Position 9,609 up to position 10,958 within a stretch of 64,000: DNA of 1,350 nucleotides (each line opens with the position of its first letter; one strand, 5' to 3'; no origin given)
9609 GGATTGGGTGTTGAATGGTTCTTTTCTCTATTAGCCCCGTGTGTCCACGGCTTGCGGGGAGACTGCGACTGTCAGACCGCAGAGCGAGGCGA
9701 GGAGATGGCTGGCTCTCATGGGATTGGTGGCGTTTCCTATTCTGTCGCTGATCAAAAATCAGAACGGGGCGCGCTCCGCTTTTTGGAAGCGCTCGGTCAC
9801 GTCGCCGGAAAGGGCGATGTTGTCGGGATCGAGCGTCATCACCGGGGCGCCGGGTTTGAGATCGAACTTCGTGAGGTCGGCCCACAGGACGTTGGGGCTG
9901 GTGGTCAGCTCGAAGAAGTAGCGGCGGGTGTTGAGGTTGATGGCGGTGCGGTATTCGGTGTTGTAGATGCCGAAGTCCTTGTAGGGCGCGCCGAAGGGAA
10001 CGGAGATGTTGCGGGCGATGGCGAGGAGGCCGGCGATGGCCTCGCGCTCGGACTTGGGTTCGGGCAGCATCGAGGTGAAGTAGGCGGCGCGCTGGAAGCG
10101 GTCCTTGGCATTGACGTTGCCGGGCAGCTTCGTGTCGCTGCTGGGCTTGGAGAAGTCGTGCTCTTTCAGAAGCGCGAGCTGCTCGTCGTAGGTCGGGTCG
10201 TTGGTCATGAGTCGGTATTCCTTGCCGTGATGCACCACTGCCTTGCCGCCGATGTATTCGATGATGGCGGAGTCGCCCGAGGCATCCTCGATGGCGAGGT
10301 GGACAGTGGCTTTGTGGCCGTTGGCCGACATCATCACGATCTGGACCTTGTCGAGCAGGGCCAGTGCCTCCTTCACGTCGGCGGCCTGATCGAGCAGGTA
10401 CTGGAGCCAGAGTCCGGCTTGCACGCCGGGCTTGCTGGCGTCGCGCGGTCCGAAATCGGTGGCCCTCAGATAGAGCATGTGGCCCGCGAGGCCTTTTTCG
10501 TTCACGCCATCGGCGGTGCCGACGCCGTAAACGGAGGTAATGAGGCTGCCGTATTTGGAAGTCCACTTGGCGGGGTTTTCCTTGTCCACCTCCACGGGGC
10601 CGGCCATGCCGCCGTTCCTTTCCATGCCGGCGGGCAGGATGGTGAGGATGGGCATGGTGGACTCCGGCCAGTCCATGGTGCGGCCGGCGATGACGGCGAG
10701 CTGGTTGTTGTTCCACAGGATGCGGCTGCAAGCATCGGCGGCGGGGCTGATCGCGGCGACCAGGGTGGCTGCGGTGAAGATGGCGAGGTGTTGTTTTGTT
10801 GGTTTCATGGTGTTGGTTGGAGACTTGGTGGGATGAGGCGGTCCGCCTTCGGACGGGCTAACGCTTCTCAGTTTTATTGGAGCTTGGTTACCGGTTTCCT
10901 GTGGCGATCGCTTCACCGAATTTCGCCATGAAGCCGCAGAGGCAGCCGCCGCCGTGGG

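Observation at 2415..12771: Secreted amide-hydrolase island with a duplicated choloylglycine-hydrolase/amidohydrolase gene pair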

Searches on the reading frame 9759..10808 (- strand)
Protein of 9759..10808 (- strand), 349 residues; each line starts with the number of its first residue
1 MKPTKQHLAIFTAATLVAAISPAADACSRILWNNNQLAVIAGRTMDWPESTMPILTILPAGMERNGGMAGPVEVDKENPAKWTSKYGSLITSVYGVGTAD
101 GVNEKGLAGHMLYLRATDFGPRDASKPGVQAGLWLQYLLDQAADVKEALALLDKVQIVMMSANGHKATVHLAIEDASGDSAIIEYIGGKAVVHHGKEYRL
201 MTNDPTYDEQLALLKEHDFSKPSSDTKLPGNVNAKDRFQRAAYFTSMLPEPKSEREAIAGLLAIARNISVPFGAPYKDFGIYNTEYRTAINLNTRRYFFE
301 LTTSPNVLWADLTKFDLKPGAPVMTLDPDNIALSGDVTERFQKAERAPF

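Call 4: search_protein_families(library=pfam, proteins=[window:9759-10808:-], max_evalue=0.01)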
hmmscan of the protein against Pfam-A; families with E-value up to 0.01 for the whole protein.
window:9759-10808:- (349 aa): 2 families
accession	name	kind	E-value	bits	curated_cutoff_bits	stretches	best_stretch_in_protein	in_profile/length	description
PF02275.23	CBAH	-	1.3e-62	212.7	20.4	1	27-318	1-309/316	Linear amide C-N hydrolases, choloylglycine hydrolase family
PF03417.21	AAT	-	1.2e-07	32.1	23.2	1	84-204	31-140/225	Acyl-coenzyme A:6-aminopenicillanic acid acyl-transferase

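Call 6: search_protein_families(library=ncbifam, proteins=[window:9759-10808:-], max_evalue=0.01)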
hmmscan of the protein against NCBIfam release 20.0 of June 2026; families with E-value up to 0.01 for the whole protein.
window:9759-10808:- (349 aa): 3 families
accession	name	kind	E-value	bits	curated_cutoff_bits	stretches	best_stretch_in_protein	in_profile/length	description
NF038245.1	bile_salt_hydro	equivalog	5.3e-20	71.9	350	2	27-216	2-186/314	choloylglycine hydrolase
NF040521.1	C45_proenzyme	subfamily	3.5e-14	52.9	85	1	10-295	76-311/313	C45 family autoproteolytic acyltransferase/hydrolase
NF058572.1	PenVAmdYxeL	equivalog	1e-09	38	600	2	214-303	204-294/328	penicillin V amidase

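Call 8: search_solved_structures(query=window:9759-10808:-, max_evalue=0.001, show_alignments=1)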
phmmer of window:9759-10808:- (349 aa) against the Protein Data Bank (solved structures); distinct sequences matched with E-value up to 0.001: 28.
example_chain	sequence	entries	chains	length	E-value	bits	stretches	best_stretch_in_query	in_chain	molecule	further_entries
5j9r_A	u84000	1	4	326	2.6e-72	247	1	27-320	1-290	Choloylglycine hydrolase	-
3hbc_A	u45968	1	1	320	1.6e-63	218.1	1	25-327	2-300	Choloylglycine hydrolase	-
6ufy_A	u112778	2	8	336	1.3e-62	215.2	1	27-327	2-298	Choloylglycine hydrolase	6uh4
4wl2_A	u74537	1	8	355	1.6e-57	198.4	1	36-345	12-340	Putative exported choloylglycine hydrolase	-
8esl_A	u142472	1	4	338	3e-37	131.7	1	27-331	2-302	Choloylglycine hydrolase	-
5x8z_A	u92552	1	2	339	9.9e-16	61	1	27-294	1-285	Penicillin V acylase-like protein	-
5x9i_A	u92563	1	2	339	3.5e-15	59.2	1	34-294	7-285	Penicillin V acylase-like protein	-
2z71_A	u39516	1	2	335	4.3e-14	55.6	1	91-308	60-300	Penicillin acylase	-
3pva_A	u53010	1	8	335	4.3e-14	55.6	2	91-210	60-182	PROTEIN (PENICILLIN V ACYLASE)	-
2iwm_A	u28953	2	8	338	4.4e-14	55.6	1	91-308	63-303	PENICILLIN ACYLASE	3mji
2quy_A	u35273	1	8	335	5.2e-13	52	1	91-308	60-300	Penicillin acylase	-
2pva_A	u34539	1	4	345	9.7e-10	41.3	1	199-308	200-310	PENICILLIN V ACYLASE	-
7svk_A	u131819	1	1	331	5.6e-07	32.2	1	99-224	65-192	Choloylglycine hydrolase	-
2rlc_A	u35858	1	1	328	8.6e-07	31.6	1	74-217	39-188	Choloylglycine hydrolase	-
2bjf_A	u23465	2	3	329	8.7e-07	31.6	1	74-217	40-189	CHOLOYLGLYCINE HYDROLASE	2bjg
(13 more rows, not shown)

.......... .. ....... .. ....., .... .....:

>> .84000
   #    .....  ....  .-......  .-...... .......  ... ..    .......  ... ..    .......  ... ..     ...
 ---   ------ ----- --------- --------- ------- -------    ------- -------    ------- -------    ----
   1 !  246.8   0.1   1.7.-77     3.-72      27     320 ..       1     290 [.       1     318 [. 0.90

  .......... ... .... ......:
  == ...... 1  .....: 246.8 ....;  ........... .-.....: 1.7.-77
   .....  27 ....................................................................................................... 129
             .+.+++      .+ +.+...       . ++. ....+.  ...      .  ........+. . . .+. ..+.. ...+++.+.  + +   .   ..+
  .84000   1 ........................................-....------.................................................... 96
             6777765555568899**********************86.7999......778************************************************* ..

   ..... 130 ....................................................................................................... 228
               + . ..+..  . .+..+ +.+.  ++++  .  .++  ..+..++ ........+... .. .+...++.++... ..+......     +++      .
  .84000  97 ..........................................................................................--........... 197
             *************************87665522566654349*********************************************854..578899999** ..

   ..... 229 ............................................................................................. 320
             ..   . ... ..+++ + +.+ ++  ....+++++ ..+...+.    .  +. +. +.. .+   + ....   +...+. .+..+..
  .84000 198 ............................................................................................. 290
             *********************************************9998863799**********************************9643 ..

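Call 26: find_homologous_proteins(query=window:9759-10808:-, max_evalue=1e-20)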
Query window:9759-10808:- (349 aa): 3666 proteins with E <= 1e-20 among 8000 candidates; the best 120 are listed.
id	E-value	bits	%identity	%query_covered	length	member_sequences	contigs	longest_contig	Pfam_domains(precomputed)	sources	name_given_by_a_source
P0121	1.2e-219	746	95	100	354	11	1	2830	PF03417.22,PF02275.24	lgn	-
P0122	2.0e-216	736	92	100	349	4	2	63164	PF03417.22,PF02275.24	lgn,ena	-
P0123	1.5e-210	716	89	100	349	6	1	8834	PF03417.22,PF02275.24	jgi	jgi:choloylglycine hydrolase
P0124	7.7e-203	691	88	98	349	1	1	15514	PF03417.22,PF02275.24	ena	-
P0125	3.5e-202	689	88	99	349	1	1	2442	PF03417.22,PF02275.24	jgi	jgi:penicillin V acylase-like amidase (Ntn superfamily)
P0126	1.0e-199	681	85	100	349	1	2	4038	PF03417.22,PF02275.24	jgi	jgi:penicillin V acylase-like amidase (Ntn superfamily)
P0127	1.7e-198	677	84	100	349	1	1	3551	PF03417.22,PF02275.24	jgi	jgi:penicillin V acylase-like amidase (Ntn superfamily)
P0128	4.9e-197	672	84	100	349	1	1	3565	PF03417.22,PF02275.24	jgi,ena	jgi:choloylglycine hydrolase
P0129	1.0e-194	664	83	100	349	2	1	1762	PF03417.22,PF02275.24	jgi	jgi:choloylglycine hydrolase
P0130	1.5e-194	664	83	100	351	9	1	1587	PF03417.22,PF02275.24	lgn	-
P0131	2.1e-192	657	81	100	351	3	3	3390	PF03417.22,PF02275.24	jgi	jgi:choloylglycine hydrolase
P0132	2.1e-192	657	81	100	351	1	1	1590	PF03417.22,PF02275.24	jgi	jgi:choloylglycine hydrolase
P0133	3.2e-192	656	83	100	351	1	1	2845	PF03417.22,PF02275.24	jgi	jgi:penicillin V acylase-like amidase (Ntn superfamily)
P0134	2.4e-191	653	81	100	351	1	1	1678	PF03417.22,PF02275.24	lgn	-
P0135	3.8e-188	643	80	100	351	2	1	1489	PF03417.22,PF02275.24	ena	-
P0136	2.7e-187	640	80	100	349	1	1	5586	PF03417.22,PF02275.24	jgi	jgi:choloylglycine hydrolase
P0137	7.4e-183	625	79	95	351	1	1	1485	PF03417.22,PF02275.24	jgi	jgi:choloylglycine hydrolase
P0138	4.2e-182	623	77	100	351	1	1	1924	PF02275.24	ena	-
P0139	2.4e-181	620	76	99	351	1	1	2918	PF03417.22,PF02275.24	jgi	jgi:choloylglycine hydrolase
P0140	1.4e-180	618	79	95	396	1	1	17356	PF03417.22,PF02275.24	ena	-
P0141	3.1e-179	613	77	99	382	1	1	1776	PF03417.22,PF02275.24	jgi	jgi:penicillin V acylase-like amidase (Ntn superfamily)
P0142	8.6e-179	612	77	98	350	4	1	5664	PF03417.22,PF02275.24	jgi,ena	-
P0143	2.0e-178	611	76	97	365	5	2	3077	PF03417.22,PF02275.24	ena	-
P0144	5.6e-177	606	74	100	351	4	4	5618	PF03417.22,PF02275.24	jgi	jgi:choloylglycine hydrolase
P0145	1.2e-176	605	78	95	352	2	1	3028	PF03417.22,PF02275.24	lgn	-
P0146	1.2e-176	605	74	100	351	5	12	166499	PF03417.22,PF02275.24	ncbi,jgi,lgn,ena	jgi:penicillin V acylase-like amidase (Ntn superfamily)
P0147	1.2e-176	605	79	93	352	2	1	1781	PF03417.22,PF02275.24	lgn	-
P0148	1.3e-175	601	78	95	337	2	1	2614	PF03417.22,PF02275.24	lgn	-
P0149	3.4e-175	600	75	96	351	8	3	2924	PF02275.24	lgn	-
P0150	6.6e-175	599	74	100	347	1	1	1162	PF03417.22,PF02275.24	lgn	-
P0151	9.9e-175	599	77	94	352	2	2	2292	PF03417.22,PF02275.24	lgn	-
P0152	1.1e-174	598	75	93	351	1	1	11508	PF02275.24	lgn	-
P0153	1.2e-174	598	75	98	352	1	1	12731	PF03417.22,PF02275.24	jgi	jgi:choloylglycine hydrolase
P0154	1.2e-174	598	77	94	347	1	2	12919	PF02275.24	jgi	jgi:choloylglycine hydrolase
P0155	1.6e-174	598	74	100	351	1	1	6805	PF03417.22,PF02275.24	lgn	-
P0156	2.1e-174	597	74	100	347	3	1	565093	PF03417.22,PF02275.24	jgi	jgi:penicillin V acylase-like amidase (Ntn superfamily)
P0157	3.0e-174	597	76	98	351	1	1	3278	PF03417.22,PF02275.24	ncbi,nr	ncbi:MAG: linear amide C-N hydrolase [Verrucomicrobia bacterium]|nr:linear amide C-N hydrolase [Verr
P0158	6.5e-174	596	75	97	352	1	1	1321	PF03417.22,PF02275.24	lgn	-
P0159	7.4e-174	596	77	93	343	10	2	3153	PF03417.22,PF02275.24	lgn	-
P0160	1.0e-173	595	74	98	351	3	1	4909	PF03417.22,PF02275.24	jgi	jgi:penicillin V acylase-like amidase (Ntn superfamily)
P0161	2.3e-173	594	76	95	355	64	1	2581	PF03417.22,PF02275.24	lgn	-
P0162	1.0e-172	592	74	98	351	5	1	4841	PF03417.22,PF02275.24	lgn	-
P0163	1.1e-172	592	73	100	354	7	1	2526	PF03417.22,PF02275.24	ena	-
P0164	1.7e-172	591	72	100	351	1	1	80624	PF03417.22,PF02275.24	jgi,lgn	jgi:penicillin V acylase-like amidase (Ntn superfamily)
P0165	1.8e-172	591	74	98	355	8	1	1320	PF03417.22,PF02275.24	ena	-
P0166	1.9e-172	591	74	97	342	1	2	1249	PF02275.24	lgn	-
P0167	3.2e-172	590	75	97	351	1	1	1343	PF03417.22,PF02275.24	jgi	jgi:penicillin V acylase-like amidase (Ntn superfamily)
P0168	3.3e-172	590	73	97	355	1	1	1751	PF03417.22,PF02275.24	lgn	-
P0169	4.1e-172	590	75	95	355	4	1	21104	PF03417.22,PF02275.24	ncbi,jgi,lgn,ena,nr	ncbi:MAG: linear amide C-N hydrolase [Elainella sp. Prado103]|jgi:choloylglycine hydrolase|nr:linear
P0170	4.6e-172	590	73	100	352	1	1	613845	PF03417.22,PF02275.24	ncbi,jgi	-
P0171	4.6e-172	590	73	98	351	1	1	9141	PF03417.22,PF02275.24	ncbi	-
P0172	1.2e-171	588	74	94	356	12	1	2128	PF03417.22,PF02275.24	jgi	jgi:choloylglycine hydrolase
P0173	1.3e-171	588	74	97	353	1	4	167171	PF03417.22,PF02275.24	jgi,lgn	jgi:penicillin V acylase-like amidase (Ntn superfamily)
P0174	1.5e-171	588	74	94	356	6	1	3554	PF03417.22,PF02275.24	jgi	jgi:choloylglycine hydrolase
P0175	4.9e-171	586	74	97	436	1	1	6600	PF03417.22,PF02275.24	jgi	jgi:penicillin V acylase-like amidase (Ntn superfamily)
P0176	8.6e-171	586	72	100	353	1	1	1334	PF03417.22,PF02275.24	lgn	-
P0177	1.0e-170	585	73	98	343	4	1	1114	PF03417.22,PF02275.24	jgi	jgi:choloylglycine hydrolase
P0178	1.0e-170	585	74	98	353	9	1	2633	PF03417.22,PF02275.24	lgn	-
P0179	1.3e-170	585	76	94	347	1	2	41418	PF03417.22,PF02275.24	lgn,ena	-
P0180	1.5e-170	585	74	97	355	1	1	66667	PF03417.22,PF02275.24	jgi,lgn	jgi:penicillin V acylase-like amidase (Ntn superfamily)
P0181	1.9e-170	584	73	97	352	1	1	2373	PF03417.22,PF02275.24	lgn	-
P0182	2.2e-170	584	72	100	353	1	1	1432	PF03417.22,PF02275.24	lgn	-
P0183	2.6e-170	584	74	98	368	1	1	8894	PF03417.22,PF02275.24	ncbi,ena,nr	ncbi:MAG TPA: linear amide C-N hydrolase [Thermoanaerobaculia bacterium]|nr:linear amide C-N hydrola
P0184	3.8e-170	584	75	95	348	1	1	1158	PF03417.22,PF02275.24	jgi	jgi:choloylglycine hydrolase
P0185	4.9e-170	583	72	100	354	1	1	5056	PF03417.22,PF02275.24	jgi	jgi:choloylglycine hydrolase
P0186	5.0e-170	583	76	94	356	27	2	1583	PF03417.22,PF02275.24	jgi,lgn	jgi:choloylglycine hydrolase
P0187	5.8e-170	583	71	100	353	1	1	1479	PF03417.22,PF02275.24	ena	-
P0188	5.9e-170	583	72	97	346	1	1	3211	PF03417.22,PF02275.24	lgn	-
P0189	6.6e-170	583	74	97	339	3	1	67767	PF03417.22,PF02275.24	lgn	-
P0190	8.5e-170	582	73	98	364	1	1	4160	PF03417.22,PF02275.24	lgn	-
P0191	1.7e-169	581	71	99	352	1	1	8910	PF03417.22,PF02275.24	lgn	-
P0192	2.8e-169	581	75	94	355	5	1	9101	PF03417.22,PF02275.24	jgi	jgi:choloylglycine hydrolase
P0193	2.9e-169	581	71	100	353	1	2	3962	PF03417.22,PF02275.24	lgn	-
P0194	3.5e-169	580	71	100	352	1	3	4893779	PF03417.22,PF02275.24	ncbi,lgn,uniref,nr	ncbi:linear amide C-N hydrolase [Halomonas organivorans]|uniref:Choloylglycine hydrolase n=1 Tax=Hal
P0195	3.6e-169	580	72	100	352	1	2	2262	PF03417.22,PF02275.24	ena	-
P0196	3.9e-169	580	74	94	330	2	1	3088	PF03417.22,PF02275.24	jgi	jgi:choloylglycine hydrolase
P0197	5.2e-169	580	72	98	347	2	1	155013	PF03417.22,PF02275.24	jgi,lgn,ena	-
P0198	7.0e-169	579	70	98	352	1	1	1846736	PF03417.22,PF02275.24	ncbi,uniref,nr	ncbi:linear amide C-N hydrolase [Microbulbifer sp. HZ11]|uniref:linear amide C-N hydrolase n=1 Tax=M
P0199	1.0e-168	579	74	97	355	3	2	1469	PF03417.22,PF02275.24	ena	-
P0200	1.2e-168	579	73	100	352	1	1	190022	PF03417.22,PF02275.24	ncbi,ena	-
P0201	1.3e-168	578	73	98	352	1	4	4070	PF03417.22,PF02275.24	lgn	-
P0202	1.3e-168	578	72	98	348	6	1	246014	PF03417.22,PF02275.24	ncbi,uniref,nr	ncbi:linear amide C-N hydrolase [Synechococcus sp. J7-Johnson]|uniref:linear amide C-N hydrolase n=1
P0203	1.3e-168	578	76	93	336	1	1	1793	PF03417.22,PF02275.24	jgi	jgi:choloylglycine hydrolase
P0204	1.3e-168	578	76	93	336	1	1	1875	PF03417.22,PF02275.24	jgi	jgi:choloylglycine hydrolase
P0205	1.6e-168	578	75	93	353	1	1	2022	PF03417.22,PF02275.24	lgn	-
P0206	1.7e-168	578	75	93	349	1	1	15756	PF03417.22,PF02275.24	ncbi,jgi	-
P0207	1.7e-168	578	71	100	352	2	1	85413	PF03417.22,PF02275.24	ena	-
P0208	2.0e-168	578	74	93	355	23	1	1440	PF03417.22,PF02275.24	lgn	-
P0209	2.2e-168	578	73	97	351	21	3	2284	PF03417.22,PF02275.24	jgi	jgi:choloylglycine hydrolase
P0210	2.5e-168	578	70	98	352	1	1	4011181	PF03417.22,PF02275.24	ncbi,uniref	ncbi:linear amide C-N hydrolase [Microbulbifer sp. ARAS458-1]|uniref:linear amide C-N hydrolase n=1 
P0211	2.6e-168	577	76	93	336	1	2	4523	PF03417.22,PF02275.24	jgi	jgi:choloylglycine hydrolase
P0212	2.7e-168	577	72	100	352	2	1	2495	PF03417.22,PF02275.24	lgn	-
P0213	3.5e-168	577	74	94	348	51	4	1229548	PF03417.22,PF02275.24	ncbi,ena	-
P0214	3.5e-168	577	74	95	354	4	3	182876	PF03417.22,PF02275.24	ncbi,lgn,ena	-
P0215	4.5e-168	577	73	93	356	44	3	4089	PF03417.22,PF02275.24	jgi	jgi:penicillin V acylase-like amidase (Ntn superfamily)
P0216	4.7e-168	577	72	97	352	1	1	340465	PF03417.22,PF02275.24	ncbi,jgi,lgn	jgi:choloylglycine hydrolase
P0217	4.9e-168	577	74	93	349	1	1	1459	PF03417.22,PF02275.24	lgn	-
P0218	5.0e-168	577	75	94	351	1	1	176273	PF03417.22,PF02275.24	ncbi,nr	ncbi:MAG: linear amide C-N hydrolase [Verrucomicrobiales bacterium]|nr:linear amide C-N hydrolase [V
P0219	5.5e-168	576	73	96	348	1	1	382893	PF03417.22,PF02275.24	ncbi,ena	-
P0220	6.7e-168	576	75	93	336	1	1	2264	PF03417.22,PF02275.24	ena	-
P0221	6.9e-168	576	71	99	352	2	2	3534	PF03417.22,PF02275.24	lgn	-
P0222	7.6e-168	576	73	94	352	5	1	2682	PF03417.22,PF02275.24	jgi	jgi:penicillin V acylase-like amidase (Ntn superfamily)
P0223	9.0e-168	576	75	93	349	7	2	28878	PF03417.22,PF02275.24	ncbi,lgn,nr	ncbi:MAG TPA: linear amide C-N hydrolase [Gemmatales bacterium]|nr:linear amide C-N hydrolase [Gemma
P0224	9.9e-168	576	72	99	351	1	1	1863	PF03417.22,PF02275.24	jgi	jgi:choloylglycine hydrolase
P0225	1.1e-167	575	73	98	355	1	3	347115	PF03417.22,PF02275.24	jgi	jgi:choloylglycine hydrolase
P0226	1.2e-167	575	74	94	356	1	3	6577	PF03417.22,PF02275.24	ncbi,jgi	jgi:choloylglycine hydrolase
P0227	1.6e-167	575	70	100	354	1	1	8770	PF03417.22,PF02275.24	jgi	jgi:choloylglycine hydrolase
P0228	2.0e-167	575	73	97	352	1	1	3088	PF03417.22,PF02275.24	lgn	-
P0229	2.3e-167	574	74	98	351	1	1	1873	PF03417.22,PF02275.24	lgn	-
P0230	3.0e-167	574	70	100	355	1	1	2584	PF03417.22,PF02275.24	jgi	jgi:choloylglycine hydrolase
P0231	3.0e-167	574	72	99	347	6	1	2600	PF03417.22,PF02275.24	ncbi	-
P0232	4.7e-167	573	72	98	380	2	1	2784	PF03417.22,PF02275.24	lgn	-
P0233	5.1e-167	573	69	99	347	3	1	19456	PF03417.22,PF02275.24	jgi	jgi:penicillin V acylase-like amidase (Ntn superfamily)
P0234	5.2e-167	573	72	97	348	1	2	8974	PF03417.22,PF02275.24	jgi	-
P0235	6.4e-167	573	71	98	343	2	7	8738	PF03417.22,PF02275.24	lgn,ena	-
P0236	9.3e-167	572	72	98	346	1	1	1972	PF03417.22,PF02275.24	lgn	-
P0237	9.3e-167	572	74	94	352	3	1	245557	PF03417.22,PF02275.24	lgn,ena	-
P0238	1.0e-166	572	71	98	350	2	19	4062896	PF03417.22,PF02275.24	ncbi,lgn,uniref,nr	ncbi:linear amide C-N hydrolase [Halomonas elongata]|uniref:Hydrolase domain protein n=1 Tax=Halomon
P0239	1.3e-166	572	70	98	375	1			PF03417.22,PF02275.24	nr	nr:linear amide C-N hydrolase [Microbulbifer elongatus]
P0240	1.4e-166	572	72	98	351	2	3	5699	PF02275.24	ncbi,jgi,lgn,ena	-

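Call 27: find_encoding_contigs(protein=P0122, flank=10000, max_places=2)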
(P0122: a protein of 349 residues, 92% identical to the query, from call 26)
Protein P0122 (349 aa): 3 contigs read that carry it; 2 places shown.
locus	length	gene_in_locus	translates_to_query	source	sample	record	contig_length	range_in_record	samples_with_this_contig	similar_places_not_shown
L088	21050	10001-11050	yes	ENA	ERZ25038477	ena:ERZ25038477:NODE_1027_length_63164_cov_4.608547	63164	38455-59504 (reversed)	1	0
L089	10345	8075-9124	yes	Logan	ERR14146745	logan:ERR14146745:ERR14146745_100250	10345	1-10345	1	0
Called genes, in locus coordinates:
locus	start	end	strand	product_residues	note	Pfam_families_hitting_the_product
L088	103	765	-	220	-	PF00702:Hydrolase, PF12710:HAD (weak), PF13419:HAD_2, PF13242:Hydrolase_like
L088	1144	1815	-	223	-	PF13828:DUF4190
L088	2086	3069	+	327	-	PF00149:Metallophos, PF12850:Metallophos_2 (weak)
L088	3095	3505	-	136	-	-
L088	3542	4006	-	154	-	PF06271:RDD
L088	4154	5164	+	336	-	-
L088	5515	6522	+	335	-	PF12680:SnoaL_2, PF13474:SnoaL_3 (weak), PF14534:DUF4440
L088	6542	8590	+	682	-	-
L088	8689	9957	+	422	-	PF04966:OprB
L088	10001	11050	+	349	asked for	PF02275:CBAH, PF03417:AAT (weak)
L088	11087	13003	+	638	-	PF22039:HUTI_composite_bact (faint), PF07969:Amidohydro_3, PF01979:Amidohydro_1 (weak)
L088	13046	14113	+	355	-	PF02275:CBAH, PF03417:AAT (weak)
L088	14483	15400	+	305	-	PF12680:SnoaL_2, PF14534:DUF4440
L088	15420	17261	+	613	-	PF14559:TPR_19 (faint), PF07719:TPR_2 (faint), PF13428:TPR_14 (faint), PF13432:TPR_16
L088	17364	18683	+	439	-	PF00884:Sulfatase, PF16347:SGSH_C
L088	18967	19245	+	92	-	-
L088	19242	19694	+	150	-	PF13801:Metal_resist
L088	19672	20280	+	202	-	PF07638:Sigma70_ECF, PF04542:Sigma70_r2, PF08281:Sigma70_r4_2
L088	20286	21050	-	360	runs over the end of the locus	PF01797:Y1_Tnp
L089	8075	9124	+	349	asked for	PF02275:CBAH, PF03417:AAT (weak)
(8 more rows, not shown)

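Call 28: find_encoding_contigs(protein=P0124, flank=10000, max_places=1)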
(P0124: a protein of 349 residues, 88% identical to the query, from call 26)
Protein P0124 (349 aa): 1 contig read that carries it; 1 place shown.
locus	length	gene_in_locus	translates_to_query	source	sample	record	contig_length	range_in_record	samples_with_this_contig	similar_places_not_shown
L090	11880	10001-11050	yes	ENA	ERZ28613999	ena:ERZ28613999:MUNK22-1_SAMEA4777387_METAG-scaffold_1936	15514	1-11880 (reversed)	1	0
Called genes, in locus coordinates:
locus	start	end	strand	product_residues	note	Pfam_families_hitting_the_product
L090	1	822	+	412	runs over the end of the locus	-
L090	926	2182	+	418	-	PF06123:CreD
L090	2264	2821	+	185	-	PF02622:DUF179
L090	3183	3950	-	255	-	-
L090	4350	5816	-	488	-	-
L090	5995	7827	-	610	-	-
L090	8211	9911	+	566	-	PF07969:Amidohydro_3, PF01979:Amidohydro_1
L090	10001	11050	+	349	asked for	PF02275:CBAH, PF03417:AAT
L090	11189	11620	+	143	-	PF00404:Dockerin_1 (faint), PF13833:EF-hand_8 (faint), PF13499:EF-hand_7 (faint), PF00036:EF-hand_1 (faint), PF13202:EF-hand_5 (faint), PF13405:EF-hand_6 (faint)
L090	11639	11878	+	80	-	?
